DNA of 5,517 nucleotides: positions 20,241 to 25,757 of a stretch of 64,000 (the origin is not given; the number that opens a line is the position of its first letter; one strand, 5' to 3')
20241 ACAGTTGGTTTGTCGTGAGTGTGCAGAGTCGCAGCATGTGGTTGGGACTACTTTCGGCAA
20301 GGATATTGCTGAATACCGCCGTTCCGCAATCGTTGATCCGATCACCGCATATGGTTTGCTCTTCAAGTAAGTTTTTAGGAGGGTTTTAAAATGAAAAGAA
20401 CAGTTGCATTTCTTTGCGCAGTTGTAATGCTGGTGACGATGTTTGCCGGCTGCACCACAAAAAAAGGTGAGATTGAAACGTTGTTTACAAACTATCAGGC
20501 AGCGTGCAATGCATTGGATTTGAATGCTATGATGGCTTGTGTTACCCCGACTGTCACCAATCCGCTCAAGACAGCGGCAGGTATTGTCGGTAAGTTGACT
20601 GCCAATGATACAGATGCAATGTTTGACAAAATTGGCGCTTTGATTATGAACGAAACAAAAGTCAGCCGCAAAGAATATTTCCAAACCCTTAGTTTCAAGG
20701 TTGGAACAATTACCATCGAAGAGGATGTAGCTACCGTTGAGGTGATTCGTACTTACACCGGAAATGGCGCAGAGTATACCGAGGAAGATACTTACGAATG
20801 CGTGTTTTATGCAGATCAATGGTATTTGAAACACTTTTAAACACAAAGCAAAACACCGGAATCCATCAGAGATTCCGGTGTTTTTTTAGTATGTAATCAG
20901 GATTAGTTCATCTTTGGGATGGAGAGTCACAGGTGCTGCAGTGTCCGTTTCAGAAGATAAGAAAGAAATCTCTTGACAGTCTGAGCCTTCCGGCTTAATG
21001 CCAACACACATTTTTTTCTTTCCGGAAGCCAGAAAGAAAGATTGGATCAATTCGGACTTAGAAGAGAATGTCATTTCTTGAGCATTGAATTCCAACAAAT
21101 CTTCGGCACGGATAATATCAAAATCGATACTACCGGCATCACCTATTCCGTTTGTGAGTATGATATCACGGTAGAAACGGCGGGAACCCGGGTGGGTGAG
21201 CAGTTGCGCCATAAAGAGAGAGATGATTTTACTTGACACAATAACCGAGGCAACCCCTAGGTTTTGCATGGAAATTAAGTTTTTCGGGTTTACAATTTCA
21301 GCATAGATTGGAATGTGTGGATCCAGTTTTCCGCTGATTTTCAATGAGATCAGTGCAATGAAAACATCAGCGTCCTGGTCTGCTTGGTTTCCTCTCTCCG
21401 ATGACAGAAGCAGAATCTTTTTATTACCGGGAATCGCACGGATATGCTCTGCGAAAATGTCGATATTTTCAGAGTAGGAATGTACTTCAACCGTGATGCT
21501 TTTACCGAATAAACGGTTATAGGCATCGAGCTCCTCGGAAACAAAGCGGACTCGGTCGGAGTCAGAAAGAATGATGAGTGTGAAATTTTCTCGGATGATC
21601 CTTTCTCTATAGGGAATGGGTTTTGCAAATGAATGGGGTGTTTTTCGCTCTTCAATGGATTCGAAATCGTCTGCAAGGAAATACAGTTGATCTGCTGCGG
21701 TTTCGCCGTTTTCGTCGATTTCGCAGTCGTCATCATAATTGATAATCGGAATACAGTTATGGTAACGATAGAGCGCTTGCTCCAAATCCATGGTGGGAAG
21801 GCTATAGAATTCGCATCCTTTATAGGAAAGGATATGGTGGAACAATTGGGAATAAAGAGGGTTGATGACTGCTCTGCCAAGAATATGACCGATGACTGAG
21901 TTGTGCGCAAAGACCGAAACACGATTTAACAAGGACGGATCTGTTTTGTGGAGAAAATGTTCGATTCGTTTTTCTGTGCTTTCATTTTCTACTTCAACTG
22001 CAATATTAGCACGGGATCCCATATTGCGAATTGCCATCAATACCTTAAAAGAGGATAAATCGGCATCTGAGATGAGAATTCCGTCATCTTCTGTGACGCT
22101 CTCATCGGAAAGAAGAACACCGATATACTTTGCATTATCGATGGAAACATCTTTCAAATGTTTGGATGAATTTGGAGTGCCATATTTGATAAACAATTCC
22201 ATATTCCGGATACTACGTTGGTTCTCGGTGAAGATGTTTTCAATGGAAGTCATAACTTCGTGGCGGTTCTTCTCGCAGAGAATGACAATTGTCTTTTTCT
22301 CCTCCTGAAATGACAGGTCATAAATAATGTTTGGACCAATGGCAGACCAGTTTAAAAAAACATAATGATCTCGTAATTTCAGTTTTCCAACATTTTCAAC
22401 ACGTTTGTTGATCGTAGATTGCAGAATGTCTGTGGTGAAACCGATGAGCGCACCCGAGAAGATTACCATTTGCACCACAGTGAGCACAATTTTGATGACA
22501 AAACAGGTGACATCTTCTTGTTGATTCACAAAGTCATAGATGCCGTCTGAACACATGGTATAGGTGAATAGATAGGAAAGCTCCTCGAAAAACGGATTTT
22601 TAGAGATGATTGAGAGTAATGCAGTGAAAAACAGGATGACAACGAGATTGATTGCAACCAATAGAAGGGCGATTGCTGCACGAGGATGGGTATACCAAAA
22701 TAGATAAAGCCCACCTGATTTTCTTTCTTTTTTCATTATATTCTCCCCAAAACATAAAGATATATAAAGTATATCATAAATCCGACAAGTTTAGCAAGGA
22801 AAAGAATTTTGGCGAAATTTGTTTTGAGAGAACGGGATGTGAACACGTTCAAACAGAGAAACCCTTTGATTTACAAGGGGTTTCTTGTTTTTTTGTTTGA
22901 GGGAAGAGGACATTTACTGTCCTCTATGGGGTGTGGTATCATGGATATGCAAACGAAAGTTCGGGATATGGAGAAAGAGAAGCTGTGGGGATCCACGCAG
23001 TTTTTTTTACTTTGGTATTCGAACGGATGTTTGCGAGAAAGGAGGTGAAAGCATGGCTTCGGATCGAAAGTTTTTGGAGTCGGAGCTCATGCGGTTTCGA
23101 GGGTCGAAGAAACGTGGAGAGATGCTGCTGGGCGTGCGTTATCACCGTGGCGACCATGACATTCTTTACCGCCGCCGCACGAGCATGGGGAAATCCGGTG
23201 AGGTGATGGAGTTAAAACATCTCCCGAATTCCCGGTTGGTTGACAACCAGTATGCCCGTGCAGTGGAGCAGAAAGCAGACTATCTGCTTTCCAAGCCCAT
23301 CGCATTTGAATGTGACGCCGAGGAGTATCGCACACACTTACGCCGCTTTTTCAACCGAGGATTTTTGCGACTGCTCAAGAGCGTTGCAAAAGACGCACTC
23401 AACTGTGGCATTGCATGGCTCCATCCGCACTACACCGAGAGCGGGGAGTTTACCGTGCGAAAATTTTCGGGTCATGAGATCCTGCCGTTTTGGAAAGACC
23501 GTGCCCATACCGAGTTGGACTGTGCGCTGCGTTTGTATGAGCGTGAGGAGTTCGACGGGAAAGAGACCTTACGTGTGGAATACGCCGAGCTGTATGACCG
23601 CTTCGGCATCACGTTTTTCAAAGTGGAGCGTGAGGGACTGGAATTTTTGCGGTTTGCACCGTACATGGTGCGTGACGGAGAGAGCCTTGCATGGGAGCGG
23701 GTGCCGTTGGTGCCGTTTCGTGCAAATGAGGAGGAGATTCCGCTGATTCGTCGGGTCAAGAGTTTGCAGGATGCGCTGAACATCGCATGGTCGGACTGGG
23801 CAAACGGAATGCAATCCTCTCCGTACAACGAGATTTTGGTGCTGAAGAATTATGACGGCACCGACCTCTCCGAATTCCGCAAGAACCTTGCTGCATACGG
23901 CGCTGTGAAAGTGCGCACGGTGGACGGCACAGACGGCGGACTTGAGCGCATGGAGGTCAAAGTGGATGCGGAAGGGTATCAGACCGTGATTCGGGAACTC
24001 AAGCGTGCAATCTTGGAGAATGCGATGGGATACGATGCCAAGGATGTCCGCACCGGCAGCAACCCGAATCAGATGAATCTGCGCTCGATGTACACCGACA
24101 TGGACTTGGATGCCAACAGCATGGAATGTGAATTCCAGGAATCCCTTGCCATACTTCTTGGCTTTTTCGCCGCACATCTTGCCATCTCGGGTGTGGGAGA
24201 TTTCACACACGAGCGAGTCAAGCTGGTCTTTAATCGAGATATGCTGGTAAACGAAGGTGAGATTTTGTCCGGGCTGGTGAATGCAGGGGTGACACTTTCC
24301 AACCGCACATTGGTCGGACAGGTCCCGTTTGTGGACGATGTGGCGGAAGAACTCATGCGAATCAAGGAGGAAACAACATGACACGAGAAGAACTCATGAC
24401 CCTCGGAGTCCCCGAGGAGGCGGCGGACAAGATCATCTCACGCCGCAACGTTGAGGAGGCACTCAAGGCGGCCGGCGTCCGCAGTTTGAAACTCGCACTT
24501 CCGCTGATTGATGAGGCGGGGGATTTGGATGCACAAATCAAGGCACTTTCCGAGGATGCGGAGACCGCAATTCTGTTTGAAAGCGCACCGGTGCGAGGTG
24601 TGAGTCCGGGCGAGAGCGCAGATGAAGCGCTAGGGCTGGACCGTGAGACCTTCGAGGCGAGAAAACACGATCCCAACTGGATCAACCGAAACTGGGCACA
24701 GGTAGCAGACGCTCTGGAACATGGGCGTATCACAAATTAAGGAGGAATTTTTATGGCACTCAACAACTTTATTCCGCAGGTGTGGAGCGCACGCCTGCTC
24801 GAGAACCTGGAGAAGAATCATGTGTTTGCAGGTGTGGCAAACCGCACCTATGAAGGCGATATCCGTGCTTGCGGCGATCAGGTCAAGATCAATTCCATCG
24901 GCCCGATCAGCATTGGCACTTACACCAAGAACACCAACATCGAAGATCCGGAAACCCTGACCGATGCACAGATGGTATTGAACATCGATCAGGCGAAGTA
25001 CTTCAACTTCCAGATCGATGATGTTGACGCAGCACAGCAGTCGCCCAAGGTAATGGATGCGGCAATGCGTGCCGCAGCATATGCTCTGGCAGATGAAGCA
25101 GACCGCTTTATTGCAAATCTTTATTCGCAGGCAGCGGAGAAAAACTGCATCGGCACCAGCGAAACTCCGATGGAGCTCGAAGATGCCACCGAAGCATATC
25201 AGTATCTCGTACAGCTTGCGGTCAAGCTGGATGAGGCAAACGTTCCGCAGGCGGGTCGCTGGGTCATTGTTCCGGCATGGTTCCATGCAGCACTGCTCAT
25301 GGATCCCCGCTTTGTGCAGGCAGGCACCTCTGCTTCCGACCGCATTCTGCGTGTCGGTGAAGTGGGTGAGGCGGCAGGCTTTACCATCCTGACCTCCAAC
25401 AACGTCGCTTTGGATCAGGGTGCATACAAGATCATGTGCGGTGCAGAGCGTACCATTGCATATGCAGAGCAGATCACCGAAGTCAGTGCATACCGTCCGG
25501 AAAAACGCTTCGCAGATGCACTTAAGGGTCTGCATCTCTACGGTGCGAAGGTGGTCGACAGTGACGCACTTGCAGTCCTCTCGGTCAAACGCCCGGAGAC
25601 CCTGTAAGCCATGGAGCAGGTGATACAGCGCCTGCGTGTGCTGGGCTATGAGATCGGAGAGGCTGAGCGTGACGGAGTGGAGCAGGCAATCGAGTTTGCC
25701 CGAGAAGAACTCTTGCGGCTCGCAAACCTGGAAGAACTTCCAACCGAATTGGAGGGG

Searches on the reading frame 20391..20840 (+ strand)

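Call 72: search_protein_families(library=pfam, proteins=[window:20391-20840:+], max_evalue=0.05)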
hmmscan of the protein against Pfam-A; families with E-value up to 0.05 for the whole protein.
window:20391-20840:+ (149 aa): 3 families
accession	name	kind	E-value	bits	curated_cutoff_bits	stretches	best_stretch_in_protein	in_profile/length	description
PF12680.13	SnoaL_2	-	0.0076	17.3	27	0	34-129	3-86/102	SnoaL-like domain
PF10942.13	DUF2619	-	0.034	14.6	27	0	31-67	25-60/86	Protein of unknown function (DUF2619)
PF13491.11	FtsK_4TM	-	0.048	13.8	23.1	0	6-86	66-146/171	4TM region of DNA translocase FtsK/SpoIIIE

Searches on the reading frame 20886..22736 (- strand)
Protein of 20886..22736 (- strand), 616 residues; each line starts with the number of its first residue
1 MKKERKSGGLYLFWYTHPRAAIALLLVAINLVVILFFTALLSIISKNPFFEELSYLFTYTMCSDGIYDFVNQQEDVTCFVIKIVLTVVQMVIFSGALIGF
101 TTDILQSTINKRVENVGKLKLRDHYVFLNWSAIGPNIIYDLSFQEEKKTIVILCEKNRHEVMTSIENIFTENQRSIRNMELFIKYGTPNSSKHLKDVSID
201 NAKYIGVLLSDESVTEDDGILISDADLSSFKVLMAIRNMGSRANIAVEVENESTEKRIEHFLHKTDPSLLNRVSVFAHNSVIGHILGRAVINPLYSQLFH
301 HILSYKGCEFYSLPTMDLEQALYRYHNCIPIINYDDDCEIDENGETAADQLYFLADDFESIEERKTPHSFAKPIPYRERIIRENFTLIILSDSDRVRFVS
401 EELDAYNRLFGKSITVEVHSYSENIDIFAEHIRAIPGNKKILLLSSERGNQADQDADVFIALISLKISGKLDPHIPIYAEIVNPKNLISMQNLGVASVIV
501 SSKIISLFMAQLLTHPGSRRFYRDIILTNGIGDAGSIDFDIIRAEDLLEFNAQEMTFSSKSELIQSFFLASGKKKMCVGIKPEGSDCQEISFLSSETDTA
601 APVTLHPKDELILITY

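Call 46: search_protein_families(library=padloc, proteins=[window:20886-22736:-], max_evalue=0.1)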
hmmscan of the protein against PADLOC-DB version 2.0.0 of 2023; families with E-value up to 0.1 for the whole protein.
window:20886-22736:- (616 aa): 0 families

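Call 72: search_protein_families(library=pfam, proteins=[window:20886-22736:-], max_evalue=0.05)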
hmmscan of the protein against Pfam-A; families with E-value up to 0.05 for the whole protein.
window:20886-22736:- (616 aa): 2 families
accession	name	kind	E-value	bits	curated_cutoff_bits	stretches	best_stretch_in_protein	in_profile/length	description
PF22614.2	Slo-like_RCK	-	0.00013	22.1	24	1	143-246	29-118/119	Calcium-activated potassium channel slowpoke-like RCK domain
PF25727.1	UL74A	-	0.04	14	27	1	77-110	10-42/54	Cytomegalovirus UL74A protein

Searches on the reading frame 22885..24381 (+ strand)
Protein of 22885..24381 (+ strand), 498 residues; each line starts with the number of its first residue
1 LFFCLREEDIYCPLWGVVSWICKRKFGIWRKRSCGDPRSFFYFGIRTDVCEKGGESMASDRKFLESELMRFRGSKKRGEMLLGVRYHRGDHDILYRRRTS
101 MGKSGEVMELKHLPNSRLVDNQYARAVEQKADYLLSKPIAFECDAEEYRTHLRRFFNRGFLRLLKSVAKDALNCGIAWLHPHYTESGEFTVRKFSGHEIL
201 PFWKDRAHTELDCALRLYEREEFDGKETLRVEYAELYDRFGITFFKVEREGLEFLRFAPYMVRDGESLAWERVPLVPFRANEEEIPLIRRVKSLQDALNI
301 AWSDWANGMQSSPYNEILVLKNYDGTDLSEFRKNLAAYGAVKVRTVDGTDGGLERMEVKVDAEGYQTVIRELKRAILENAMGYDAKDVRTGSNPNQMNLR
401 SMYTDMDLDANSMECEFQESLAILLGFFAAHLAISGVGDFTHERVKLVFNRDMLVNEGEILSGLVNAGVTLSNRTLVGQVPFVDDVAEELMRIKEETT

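Call 72: search_protein_families(library=pfam, proteins=[window:22885-24381:+], max_evalue=0.05)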
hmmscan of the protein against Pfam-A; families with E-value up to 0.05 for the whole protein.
window:22885-24381:+ (498 aa): 1 family
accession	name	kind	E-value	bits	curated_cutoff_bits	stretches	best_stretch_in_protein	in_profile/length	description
PF05133.19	SPP1_portal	-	7.1e-68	229.9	25.5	1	75-497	10-410/416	Phage portal protein, SPP1 Gp6-like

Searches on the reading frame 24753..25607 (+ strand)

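Call 72: search_protein_families(library=pfam, proteins=[window:24753-25607:+], max_evalue=0.05)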
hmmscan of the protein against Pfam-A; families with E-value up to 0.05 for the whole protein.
window:24753-25607:+ (284 aa): 1 family
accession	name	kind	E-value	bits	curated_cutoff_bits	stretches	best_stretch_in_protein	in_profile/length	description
PF25209.1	Phage_capsid_4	-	1e-13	52.7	27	1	27-275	17-259/262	Phage capsid protein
